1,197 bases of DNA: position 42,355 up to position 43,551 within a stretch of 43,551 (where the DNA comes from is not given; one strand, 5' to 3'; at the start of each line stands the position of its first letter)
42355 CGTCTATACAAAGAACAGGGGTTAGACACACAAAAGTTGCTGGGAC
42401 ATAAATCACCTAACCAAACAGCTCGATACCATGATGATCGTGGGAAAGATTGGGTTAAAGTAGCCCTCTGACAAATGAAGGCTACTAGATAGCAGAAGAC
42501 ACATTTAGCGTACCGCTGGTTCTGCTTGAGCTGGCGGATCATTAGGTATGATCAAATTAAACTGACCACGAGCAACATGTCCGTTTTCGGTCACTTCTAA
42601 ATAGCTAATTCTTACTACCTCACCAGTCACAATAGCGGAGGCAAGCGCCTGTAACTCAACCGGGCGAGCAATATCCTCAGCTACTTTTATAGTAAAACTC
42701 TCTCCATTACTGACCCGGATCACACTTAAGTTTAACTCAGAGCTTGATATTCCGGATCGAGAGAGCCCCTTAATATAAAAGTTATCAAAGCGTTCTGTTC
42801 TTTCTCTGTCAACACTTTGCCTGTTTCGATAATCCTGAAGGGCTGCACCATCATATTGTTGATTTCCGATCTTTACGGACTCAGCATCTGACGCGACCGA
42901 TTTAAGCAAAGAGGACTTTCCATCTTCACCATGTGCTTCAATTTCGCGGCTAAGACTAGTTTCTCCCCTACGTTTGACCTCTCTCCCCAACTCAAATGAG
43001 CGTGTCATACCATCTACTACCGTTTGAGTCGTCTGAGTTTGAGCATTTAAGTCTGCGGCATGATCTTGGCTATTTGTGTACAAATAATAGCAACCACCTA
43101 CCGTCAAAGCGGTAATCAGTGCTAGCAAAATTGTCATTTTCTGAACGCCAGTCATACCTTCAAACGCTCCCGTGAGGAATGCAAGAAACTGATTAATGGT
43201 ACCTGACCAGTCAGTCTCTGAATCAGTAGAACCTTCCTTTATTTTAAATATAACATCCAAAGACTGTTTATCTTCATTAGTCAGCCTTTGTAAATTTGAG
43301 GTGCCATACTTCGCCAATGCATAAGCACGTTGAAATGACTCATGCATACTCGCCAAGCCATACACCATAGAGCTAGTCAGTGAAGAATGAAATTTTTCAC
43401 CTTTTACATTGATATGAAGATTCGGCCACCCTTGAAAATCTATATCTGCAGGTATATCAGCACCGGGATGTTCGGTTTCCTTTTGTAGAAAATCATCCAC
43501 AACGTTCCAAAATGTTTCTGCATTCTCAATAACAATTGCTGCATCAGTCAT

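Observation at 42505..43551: Membrane-anchored two-domain protein of unknown family in the integrase-proximal cargo slot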

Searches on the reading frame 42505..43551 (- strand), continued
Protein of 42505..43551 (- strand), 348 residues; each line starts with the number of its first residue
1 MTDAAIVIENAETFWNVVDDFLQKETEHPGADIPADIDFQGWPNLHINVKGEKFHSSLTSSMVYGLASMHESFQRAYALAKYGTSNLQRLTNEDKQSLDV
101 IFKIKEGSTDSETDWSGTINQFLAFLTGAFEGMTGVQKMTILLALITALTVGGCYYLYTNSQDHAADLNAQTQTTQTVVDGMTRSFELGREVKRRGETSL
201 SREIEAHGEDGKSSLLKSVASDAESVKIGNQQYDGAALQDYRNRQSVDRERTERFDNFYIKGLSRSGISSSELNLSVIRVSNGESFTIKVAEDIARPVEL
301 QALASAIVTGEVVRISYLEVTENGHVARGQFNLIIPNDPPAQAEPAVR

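Call 94: find_encoding_contigs(protein=P0170, flank=4000, max_places=3)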
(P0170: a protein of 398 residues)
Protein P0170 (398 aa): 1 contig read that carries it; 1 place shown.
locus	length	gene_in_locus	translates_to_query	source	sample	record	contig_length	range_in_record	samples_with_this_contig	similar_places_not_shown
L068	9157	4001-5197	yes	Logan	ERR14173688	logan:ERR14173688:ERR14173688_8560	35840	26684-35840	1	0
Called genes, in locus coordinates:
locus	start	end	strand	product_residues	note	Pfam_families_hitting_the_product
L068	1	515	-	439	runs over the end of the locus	PF07120:DUF1376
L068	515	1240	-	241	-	PF09669:Phage_pRha, PF03374:ANT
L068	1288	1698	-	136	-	-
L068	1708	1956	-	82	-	-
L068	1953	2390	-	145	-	PF06892:Phage_CP76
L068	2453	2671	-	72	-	PF14549:P22_Cro, PF15943:YdaS_toxin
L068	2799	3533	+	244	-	PF01381:HTH_3, PF12844:HTH_19 (weak), PF13560:HTH_31 (faint), PF00717:Peptidase_S24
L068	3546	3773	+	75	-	-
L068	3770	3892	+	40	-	-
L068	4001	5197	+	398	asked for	-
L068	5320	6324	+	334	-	PF00565:SNase, PF05901:Excalibur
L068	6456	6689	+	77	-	-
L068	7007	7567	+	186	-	-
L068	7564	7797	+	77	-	-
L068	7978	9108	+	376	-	PF14659:Phage_int_SAM_3 (faint), PF00589:Phage_integrase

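Call 102: find_related_loci(query=P0144, collection=viral_contigs, flank=4000)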
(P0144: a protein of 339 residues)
Query P0144 (339 aa) in viral_contigs; peptide patterns used: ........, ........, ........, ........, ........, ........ (x = any residue, [..] = any of these).
4 stretches matched a pattern; 1 encode a relative of the query (tblastn E <= 1e-3); 1 distinct loci.
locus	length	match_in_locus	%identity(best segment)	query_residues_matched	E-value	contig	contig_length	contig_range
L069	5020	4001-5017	100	1-339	0e+0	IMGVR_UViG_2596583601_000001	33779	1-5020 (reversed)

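Call 103: find_related_loci(query=P0124, collection=viral_contigs, flank=4000)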
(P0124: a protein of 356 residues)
Query P0124 (356 aa) in viral_contigs; peptide patterns used: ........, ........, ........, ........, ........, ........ (x = any residue, [..] = any of these).
3 stretches matched a pattern, but none encodes a relative of the query by tblastn (E <= 1e-3).

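Call 104: find_related_loci(query=P0170, collection=viral_contigs, flank=4000)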
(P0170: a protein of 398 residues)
Query P0170 (398 aa) in viral_contigs; peptide patterns used: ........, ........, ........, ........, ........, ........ (x = any residue, [..] = any of these).
8 stretches matched a pattern, but none encodes a relative of the query by tblastn (E <= 1e-3).

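Call 105: search_dna_similar(query=P0144, collection=phages, mode=protein, max_rows=40, max_evalue=0.001)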
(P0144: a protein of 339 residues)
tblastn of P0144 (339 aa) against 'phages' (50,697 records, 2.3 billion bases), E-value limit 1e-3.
Records with a match: 8; places in all: 8; records where one place covers at least 80% of the query: 1.
Best place of each record, by identity: <60% 8.
By first word of the organism name: Escherichia 6; Moraxella 1; Enterobacteria 1.
By host as written in the record: Escherichia coli str. K-12 substr. MG1655 3; Escherichia coli C 3; Moraxella catarrhalis 1; Escherichia coli 1.
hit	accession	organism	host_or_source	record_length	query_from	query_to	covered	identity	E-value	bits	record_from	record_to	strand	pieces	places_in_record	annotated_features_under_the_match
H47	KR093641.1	Moraxella phage Mcat17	Moraxella catarrhalis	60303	3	330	97%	30.3%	3e-48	179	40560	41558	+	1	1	hypothetical protein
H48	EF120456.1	Enterobacteria phage mEp332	Escherichia coli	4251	1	255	75%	20.9%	4e-6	54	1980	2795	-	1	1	immunity region | conserved hypothetical protein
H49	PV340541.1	Escherichia phage mEp332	Escherichia coli str. K-12 substr. ...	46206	1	255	75%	20.9%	4e-6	54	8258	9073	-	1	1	T2SS GspM containing protein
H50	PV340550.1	Escherichia phage PhiR12_2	Escherichia coli str. K-12 substr. ...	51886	1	226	67%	23.2%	3e-6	55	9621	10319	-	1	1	T2SS GspM containing protein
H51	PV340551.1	Escherichia phage PhiR12_2_star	Escherichia coli C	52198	1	226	67%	23.2%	3e-6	55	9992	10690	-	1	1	T2SS GspM containing protein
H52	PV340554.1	Escherichia phage PhiR12_5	Escherichia coli C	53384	1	226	67%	23.2%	3e-6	55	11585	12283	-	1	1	T2SS GspM containing protein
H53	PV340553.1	Escherichia phage PhiR12_4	Escherichia coli C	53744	1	226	67%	23.2%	3e-6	55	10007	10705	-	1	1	T2SS GspM containing protein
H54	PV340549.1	Escherichia phage PhiR12_1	Escherichia coli str. K-12 substr. ...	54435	1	226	67%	23.2%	3e-6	55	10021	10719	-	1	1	T2SS GspM containing protein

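Call 106: find_encoding_contigs(protein=P0093, flank=4000, max_places=3)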
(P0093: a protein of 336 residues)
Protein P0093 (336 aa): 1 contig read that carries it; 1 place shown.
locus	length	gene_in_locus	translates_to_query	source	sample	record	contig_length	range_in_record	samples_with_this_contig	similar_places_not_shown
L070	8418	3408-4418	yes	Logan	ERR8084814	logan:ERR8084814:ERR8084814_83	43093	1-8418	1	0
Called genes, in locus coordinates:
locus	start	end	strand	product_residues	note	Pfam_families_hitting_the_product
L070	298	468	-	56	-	-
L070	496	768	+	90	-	-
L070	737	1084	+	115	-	PF21305:type_II_gspD_N0 (weak)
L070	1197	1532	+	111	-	PF03958:Secretin_N (weak)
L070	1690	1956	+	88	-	PF00263:Secretin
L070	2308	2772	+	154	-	PF06271:RDD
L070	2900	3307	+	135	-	PF06519:TolA (weak)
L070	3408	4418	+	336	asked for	-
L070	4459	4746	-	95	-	-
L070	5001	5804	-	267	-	PF05721:PhyH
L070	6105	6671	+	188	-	PF08274:Zn_Ribbon_YjdM (weak), PF03831:YjdM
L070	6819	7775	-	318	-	PF02899:Phage_int_SAM_1 (faint), PF00589:Phage_integrase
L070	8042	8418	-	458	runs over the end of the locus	PF02233:PNTB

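Call 107: find_encoding_contigs(protein=P0112, flank=4000, max_places=3)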
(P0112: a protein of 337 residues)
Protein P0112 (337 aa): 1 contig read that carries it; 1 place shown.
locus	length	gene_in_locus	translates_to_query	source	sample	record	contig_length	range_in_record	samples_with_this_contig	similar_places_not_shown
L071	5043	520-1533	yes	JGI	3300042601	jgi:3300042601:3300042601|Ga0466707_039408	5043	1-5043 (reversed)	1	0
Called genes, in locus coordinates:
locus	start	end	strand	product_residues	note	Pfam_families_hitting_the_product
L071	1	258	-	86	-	?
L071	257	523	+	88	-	-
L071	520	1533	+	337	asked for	-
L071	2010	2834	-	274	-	PF00563:EAL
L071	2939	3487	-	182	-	-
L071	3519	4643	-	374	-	PF17761:DUF1016_N, PF06250:YhcG_C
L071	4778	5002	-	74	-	PF13275:S4_2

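Call 108: find_encoding_contigs(protein=P0106, flank=4000, max_places=3)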
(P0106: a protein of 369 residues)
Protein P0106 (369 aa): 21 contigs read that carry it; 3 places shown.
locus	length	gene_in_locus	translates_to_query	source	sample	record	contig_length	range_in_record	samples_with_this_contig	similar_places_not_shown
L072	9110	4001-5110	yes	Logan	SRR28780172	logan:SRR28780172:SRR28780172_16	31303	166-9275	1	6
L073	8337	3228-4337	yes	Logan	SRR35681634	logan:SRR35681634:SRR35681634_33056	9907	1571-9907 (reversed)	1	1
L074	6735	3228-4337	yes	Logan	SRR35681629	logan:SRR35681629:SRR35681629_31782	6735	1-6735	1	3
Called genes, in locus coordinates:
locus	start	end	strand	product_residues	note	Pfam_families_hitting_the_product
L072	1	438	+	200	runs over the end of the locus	?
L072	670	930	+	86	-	-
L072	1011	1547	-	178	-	-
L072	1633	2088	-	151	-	PF13511:DUF4124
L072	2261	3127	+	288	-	-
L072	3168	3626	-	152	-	PF08281:Sigma70_r4_2 (faint)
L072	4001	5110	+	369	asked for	-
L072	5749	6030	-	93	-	-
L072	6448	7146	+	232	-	PF01027:Bax1-I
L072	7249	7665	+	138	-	PF02635:DsrE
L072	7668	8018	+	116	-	PF02635:DsrE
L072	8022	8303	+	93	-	PF04077:DsrH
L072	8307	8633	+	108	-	PF04358:DsrC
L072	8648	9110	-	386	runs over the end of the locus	PF04286:DUF445 (faint)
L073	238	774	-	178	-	-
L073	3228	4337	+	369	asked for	-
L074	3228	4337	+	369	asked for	-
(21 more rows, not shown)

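Call 109: find_encoding_contigs(protein=P0191, flank=4000, max_places=3)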
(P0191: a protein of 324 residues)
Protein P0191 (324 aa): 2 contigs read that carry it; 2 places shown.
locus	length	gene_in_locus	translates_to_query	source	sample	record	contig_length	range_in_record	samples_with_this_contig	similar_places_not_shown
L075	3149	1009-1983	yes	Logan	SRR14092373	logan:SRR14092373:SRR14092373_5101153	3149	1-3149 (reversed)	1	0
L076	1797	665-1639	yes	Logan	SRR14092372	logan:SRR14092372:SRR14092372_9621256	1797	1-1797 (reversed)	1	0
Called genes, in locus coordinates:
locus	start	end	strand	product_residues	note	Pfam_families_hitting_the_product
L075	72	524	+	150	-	-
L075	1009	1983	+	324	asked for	-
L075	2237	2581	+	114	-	PF13272:Holin_2-3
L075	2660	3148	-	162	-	?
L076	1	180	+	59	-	?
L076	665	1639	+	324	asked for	-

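Call 112: search_protein_families(library=padloc, proteins=[L063:93-1160:+, L063:1174-1902:+, L063:1898-2515:+, L063:2515-3321:+], max_evalue=0.00001)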
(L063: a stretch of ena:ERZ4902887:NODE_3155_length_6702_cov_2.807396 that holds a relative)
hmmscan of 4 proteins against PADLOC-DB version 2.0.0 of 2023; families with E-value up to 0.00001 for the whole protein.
L063:93-1160:+ (356 aa): 0 families

L063:1174-1902:+ (243 aa): 0 families

L063:1898-2515:+ (206 aa): 0 families

L063:2515-3321:+ (269 aa): 3 families
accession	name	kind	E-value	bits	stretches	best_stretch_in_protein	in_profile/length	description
PDLC00832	E1-E2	-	1.4e-07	28.1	1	14-88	339-403/588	E1-E2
PDLC00856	E1-E2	-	1.8e-06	24.8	1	12-133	321-435/573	E1-E2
PDLC00839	E1-E2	-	3e-06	23.8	1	13-118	370-470/602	E1-E2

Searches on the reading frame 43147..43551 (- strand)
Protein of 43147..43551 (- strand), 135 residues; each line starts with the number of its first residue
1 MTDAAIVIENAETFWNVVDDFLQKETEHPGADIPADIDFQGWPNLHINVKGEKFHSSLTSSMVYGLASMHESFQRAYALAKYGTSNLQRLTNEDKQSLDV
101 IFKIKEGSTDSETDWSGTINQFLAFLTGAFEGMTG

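Call 53: predict_structure(alignment_id=A5)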
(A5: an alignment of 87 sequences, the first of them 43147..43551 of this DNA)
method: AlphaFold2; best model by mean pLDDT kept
length: 135 residues; sequences in the alignment: 87
mean_pLDDT: 75.5   pTM: 0.56
mean pLDDT of the five models: 75.5, 72.1, 70.9, 70.5, 66.7
residues with pLDDT >= 90: 12; 70-90: 81; 50-70: 34; < 50: 8
segments of 3 or more residues with pLDDT < 50: 108-110, 133-135
pLDDT, mean of each block of 10 residues (from residue 1): 71 86 80 75 74 69 86 88 91 83 57 69 68 45
secondary structure, 60 per line:
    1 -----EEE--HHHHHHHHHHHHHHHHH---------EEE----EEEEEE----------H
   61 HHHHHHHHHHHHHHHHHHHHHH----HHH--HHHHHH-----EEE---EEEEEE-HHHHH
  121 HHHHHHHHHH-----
elements in order: E6-8 H11-27 E37-39 E44-49 H60-82 H92-97 E103-105 E109-114 H116-130
